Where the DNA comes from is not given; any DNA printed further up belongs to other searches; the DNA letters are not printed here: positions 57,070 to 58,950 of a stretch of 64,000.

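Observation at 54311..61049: Orphan SEDS glycosyltransferase sandwiched between tandem paralogous GT-C-like membrane proteins and a YfhO-like protein, with no class B PBP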

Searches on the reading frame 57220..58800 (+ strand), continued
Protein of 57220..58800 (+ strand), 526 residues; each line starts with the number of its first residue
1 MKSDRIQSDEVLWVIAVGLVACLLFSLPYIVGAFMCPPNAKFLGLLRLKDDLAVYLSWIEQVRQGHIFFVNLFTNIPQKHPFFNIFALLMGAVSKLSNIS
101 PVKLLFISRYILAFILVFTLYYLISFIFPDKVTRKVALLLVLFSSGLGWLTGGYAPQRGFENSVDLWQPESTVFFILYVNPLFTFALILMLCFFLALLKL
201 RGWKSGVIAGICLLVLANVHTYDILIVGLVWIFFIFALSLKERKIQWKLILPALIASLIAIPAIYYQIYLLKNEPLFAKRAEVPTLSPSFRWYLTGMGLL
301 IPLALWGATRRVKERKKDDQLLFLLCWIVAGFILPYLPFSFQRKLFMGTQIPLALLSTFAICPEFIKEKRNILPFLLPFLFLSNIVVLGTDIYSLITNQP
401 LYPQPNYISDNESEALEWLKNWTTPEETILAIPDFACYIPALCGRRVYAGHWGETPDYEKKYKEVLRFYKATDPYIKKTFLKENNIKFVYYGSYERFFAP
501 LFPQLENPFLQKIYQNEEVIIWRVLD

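Call 37: search_protein_families(library=pfam, alignment_id=A1, max_evalue=0.1)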
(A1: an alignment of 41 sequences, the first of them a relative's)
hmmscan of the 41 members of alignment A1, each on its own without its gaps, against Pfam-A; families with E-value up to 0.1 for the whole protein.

A. member 1, P0001 (526 aa): 0 families

B. families by the number of members that match (of 41 scanned): 9 families
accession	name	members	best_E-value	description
PF20176.3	DUF6541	4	8.1e-10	Family of unknown function (DUF6541)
PF13664.11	DUF4149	2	0.012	Domain of unknown function (DUF4149)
PF20604.3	DUF6798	2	0.037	Domain of unknown function (DUF6798)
PF11992.13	TgpA_N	1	0.0024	TgpA N-terminal domain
PF03649.18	UPF0014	1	0.0048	Uncharacterised protein family (UPF0014)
PF06664.17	WLS-like_TM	1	0.041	Wntless-like, transmembrane domain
PF21043.3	Rv3651-like_C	1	0.061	Rv3651-like, C-terminal domain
PF10034.15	Dpy19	1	0.073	Q-cell neuroblast polarisation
PF09562.16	RE_LlaMI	1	0.094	LlaMI restriction endonuclease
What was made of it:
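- Closest known: Pfam DUF6541. Same: Four of 41 par-family members reach DUF6541, with a best E-value of 8e-10 (call 37).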

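Call 56: search_protein_representatives(alignment_id=A1)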
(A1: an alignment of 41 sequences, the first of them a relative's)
Query: 41 sequences, 539 profile positions. Proteins with E-value up to 0.001 (for the whole library): 8960; up to 1e-10: 6504; up to 1e-30: 3732. The best 150 are listed.
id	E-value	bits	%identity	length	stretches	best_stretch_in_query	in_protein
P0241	1.6e-199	680.4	-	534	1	4-536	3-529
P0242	1.3e-195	667.4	-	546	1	1-536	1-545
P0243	2.0e-195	666.9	-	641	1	4-536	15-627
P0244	2.1e-194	663.5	-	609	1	5-537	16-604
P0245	1.3e-190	651.0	-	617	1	10-537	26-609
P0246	6.3e-190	648.7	-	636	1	6-537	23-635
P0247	2.6e-186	636.8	-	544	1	2-537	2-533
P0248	2.7e-184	630.1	-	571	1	12-538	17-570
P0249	7.9e-184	628.6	-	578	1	4-537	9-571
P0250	3.5e-183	626.5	-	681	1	8-536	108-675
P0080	5.8e-182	622.4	-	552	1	6-536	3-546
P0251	1.0e-181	621.6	-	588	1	7-537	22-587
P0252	2.7e-177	607.0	-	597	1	5-528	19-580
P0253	4.9e-177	606.2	-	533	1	4-536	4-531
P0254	5.9e-177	605.9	-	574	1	9-537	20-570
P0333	3.1e-131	455.0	-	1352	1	5-536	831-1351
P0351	5.0e-126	437.8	-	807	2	110-536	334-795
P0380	4.0e-121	421.6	-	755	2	128-536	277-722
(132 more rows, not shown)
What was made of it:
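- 57220..58800 (+): par2: GT-C-fold glycosyltransferase of an uncharacterised family (526 aa). Predicted to have 11 transmembrane helices and a periplasmic C-terminal domain related to that of AglB/STT3. The family has 3,732 cluster representatives at E < 1e-30 (call 56).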

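Call 58: search_protein_families(library=pfam, proteins=[P0333, P0351, P0380, P0250, P0243, P0246], max_evalue=0.01)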
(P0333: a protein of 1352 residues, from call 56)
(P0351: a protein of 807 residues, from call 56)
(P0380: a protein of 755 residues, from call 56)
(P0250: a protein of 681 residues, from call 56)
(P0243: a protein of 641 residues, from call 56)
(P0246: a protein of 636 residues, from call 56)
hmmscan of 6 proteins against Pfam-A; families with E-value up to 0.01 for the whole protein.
P0333 (1352 aa): 1 family
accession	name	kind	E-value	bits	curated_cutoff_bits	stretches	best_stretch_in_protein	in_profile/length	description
PF09586.16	YfhO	-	2.4e-06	26.7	28.5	1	703-778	759-835/835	Bacterial membrane protein YfhO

P0351 (807 aa): 0 families

P0380 (755 aa): 0 families

P0250 (681 aa): 1 family
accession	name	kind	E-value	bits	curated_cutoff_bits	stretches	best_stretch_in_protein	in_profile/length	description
PF00226.36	DnaJ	-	2.4e-25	88.9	27.8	1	4-66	1-63/63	DnaJ domain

P0243 (641 aa): 0 families

P0246 (636 aa): 0 families
